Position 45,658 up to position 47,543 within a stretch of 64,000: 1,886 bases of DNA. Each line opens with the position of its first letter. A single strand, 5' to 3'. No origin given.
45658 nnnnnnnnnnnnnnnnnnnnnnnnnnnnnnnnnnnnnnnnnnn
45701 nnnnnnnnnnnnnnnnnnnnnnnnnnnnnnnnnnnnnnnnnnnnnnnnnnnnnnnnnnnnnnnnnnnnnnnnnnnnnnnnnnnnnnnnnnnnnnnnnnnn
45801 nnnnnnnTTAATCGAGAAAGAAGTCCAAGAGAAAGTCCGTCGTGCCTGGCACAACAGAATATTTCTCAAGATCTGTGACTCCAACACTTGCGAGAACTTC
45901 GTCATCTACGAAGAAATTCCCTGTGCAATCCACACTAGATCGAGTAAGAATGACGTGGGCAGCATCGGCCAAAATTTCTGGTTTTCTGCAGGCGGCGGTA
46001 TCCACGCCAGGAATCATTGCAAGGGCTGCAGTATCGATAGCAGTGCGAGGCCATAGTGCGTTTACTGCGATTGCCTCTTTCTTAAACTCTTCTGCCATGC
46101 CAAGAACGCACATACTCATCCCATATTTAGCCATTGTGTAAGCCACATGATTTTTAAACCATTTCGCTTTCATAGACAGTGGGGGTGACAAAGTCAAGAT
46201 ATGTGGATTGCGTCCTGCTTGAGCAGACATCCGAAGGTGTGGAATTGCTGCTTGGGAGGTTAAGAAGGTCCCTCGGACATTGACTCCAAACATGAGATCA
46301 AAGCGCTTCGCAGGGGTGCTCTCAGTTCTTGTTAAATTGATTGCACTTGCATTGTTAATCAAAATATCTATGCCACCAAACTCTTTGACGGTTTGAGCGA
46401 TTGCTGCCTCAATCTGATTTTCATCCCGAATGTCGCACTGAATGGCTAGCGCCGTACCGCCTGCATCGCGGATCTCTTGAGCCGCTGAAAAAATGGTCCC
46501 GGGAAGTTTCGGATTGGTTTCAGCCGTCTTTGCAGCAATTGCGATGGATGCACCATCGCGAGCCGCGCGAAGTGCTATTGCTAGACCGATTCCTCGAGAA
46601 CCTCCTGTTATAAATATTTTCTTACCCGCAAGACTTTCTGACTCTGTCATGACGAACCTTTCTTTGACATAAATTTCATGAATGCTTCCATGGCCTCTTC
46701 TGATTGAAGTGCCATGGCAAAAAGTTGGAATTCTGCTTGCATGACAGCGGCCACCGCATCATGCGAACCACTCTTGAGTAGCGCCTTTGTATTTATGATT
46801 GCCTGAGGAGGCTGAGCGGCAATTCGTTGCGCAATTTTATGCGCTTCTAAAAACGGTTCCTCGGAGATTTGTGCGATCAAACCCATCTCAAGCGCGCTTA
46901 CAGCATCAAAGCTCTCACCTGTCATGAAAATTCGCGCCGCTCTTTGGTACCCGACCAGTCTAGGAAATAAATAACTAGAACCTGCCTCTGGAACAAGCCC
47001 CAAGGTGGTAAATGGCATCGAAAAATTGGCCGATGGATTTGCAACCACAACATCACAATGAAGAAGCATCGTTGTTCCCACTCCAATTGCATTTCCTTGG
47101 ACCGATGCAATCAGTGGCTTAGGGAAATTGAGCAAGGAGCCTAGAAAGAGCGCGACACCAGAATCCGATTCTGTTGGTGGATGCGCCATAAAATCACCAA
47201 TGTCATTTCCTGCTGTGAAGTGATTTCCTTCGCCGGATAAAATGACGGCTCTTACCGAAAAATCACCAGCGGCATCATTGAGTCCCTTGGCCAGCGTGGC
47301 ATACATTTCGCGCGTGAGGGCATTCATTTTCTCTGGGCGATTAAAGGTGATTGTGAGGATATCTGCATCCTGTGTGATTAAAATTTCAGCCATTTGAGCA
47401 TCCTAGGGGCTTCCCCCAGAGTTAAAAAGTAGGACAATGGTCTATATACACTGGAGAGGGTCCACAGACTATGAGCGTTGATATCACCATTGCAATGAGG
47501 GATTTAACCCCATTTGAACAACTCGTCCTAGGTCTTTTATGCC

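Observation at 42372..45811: SAM-IV riboswitch controls a polar amino-acid ABC importer plus an N-formyl-amidohydrolase: candidate N-acyl sulfur-amino-acid salvage system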

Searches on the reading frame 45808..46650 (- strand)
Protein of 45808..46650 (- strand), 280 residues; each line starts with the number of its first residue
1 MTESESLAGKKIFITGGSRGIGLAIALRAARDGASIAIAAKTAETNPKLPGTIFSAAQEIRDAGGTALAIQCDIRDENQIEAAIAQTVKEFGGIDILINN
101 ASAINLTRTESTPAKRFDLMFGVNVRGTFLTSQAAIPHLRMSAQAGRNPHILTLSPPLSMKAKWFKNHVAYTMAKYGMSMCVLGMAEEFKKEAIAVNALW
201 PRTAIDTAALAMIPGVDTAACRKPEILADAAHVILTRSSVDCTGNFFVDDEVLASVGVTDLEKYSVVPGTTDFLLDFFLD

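Call 4: search_protein_families(library=pfam, proteins=[window:45808-46650:-])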
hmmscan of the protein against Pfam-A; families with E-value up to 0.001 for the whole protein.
window:45808-46650:- (280 aa): 3 families
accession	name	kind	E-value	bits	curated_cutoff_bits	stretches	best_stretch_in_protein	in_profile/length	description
PF00106.31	adh_short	-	6.7e-35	120.8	26.6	1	10-202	1-180/195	short chain dehydrogenase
PF13561.12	adh_short_C2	-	1.3e-30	107.2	27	1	19-218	6-189/236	Enoyl-(Acyl carrier protein) reductase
PF08659.16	KR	-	5e-08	33.5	22.6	1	13-130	4-118/180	KR domain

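Call 8: search_protein_families(library=ncbifam, proteins=[window:45808-46650:-], max_evalue=0.00001)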
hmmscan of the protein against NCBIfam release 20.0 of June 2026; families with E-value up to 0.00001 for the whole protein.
window:45808-46650:- (280 aa): 199 families (the best 25 are shown)
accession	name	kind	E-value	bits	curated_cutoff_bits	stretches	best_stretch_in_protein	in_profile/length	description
NF006133.0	PRK08278.1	subfamily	2.4e-128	426.9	250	1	5-280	2-274/278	SDR family oxidoreductase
TIGR03971.1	SDR_subfam_1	subfamily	1.4e-34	119.7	300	1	7-211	1-204/271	mycofactocin-coupled SDR family oxidoreductase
NF005559.1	PRK07231.1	subfamily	3.2e-33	115.3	215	1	7-220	2-201/249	glucose 1-dehydrogenase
NF004791.0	PRK06138.1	equivalog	7.5e-33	113.9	312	1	6-210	2-191/252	SDR family oxidoreductase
NF009093.0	PRK12429.1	subfamily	6.7e-30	104.2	258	1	7-201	3-184/259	3-hydroxybutyrate dehydrogenase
NF006070.0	PRK08213.1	subfamily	2.5e-29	102.6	279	1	6-201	9-196/259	gluconate 5-dehydrogenase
NF005594.0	PRK07326.1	equivalog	8.5e-29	100.8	271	1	6-232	3-213/237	SDR family oxidoreductase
NF009468.0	PRK12826.1-4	equivalog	9.6e-29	100.8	318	1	5-212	3-197/256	SDR family oxidoreductase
NF005806.0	PRK07666.1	equivalog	7.2e-28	97.5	286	1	5-206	3-192/239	3-ketoacyl-ACP reductase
NF006493.1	PRK08936.1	subfamily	9.3e-28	97.2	420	1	6-208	4-194/261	glucose-1-dehydrogenase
NF005752.0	PRK07576.1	subfamily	2.3e-27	96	321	1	6-211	6-197/271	SDR family oxidoreductase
NF004198.0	PRK05653.1-3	equivalog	3.4e-27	95.5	296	1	5-214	3-198/248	3-oxoacyl-ACP reductase FabG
TIGR02415.1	23BDH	subfamily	5.8e-27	94.7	304.35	1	12-204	3-183/254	acetoin reductase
NF005309.0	PRK06841.1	subfamily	5.9e-27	94.8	286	1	6-207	12-196/255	GolD/DthD family dehydrogenase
NF004825.0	PRK06181.1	equivalog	9.6e-27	93.9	215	1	5-142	2-133/268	SDR family oxidoreductase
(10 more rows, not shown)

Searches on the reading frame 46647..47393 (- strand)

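Call 4: search_protein_families(library=pfam, proteins=[window:46647-47393:-])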
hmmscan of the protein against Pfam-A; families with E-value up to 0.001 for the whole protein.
window:46647-47393:- (248 aa): 2 families
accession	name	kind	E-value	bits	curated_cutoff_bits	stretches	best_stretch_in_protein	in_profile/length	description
PF00378.25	ECH_1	-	4.2e-48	164.3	27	1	9-244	3-243/251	Enoyl-CoA hydratase/isomerase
PF16113.10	ECH_2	-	1.1e-29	104.4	27.2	1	14-177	3-172/335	Enoyl-CoA hydratase/isomerase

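Call 8: search_protein_families(library=ncbifam, proteins=[window:46647-47393:-], max_evalue=0.00001)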
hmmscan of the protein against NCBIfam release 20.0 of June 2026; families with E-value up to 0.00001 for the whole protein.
window:46647-47393:- (248 aa): 71 families (the best 25 are shown)
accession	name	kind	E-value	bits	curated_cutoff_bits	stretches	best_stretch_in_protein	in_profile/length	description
NF004681.0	PRK06023.1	equivalog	1.2e-68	231.3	282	1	3-245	4-249/250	crotonase/enoyl-CoA hydratase family protein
NF051848.1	EnCoAHydtEchA19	equivalog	1.1e-50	172.6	400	1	4-245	2-251/258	enoyl-CoA hydratase EchA19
NF006699.0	PRK09245.1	subfamily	4.7e-50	170.3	354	1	3-246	4-260/266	crotonase/enoyl-CoA hydratase family protein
NF046063.1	oxepin_alt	equivalog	1e-49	169.3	300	1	5-245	3-251/254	oxepin-CoA hydrolase, alternative type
NF004525.0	PRK05870.1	equivalog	8.2e-49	166.8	285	1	2-239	3-244/249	enoyl-CoA hydratase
TIGR02280.1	PaaB1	equivalog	1.2e-45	156.1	345.15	1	4-245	1-249/256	2-(1,2-epoxy-1,2-dihydrophenyl)acetyl-CoA isomerase PaaG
NF005700.0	PRK07511.1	subfamily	3.6e-45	154.6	274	1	2-245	3-254/260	enoyl-CoA hydratase family protein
NF007239.0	PRK09674.1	equivalog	4.9e-44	150.7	371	1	2-245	4-250/257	2,3-dehydroadipyl-CoA hydratase PaaF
NF006007.0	PRK08138.1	subfamily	6.2e-44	150.3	355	1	7-245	13-254/261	enoyl-CoA hydratase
NF005699.0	PRK07509.1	equivalog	6.1e-43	147.4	249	1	3-245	5-257/267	crotonase/enoyl-CoA hydratase family protein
NF006109.0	PRK08260.1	subfamily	4.9e-42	144.2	320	2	87-245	109-271/296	enoyl-CoA hydratase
NF004840.0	PRK06190.1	equivalog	1.1e-41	143.1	253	1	4-231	6-238/260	enoyl-CoA hydratase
NF005126.0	PRK06563.1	subfamily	4.9e-41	140.8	261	1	3-245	8-256/263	crotonase/enoyl-CoA hydratase family protein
NF005675.0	PRK07468.1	equivalog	9.1e-41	140.3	350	1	8-245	10-255/262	crotonase/enoyl-CoA hydratase family protein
NF004857.0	PRK06210.1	equivalog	2.6e-40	138.6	341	1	7-246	14-269/275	enoyl-CoA hydratase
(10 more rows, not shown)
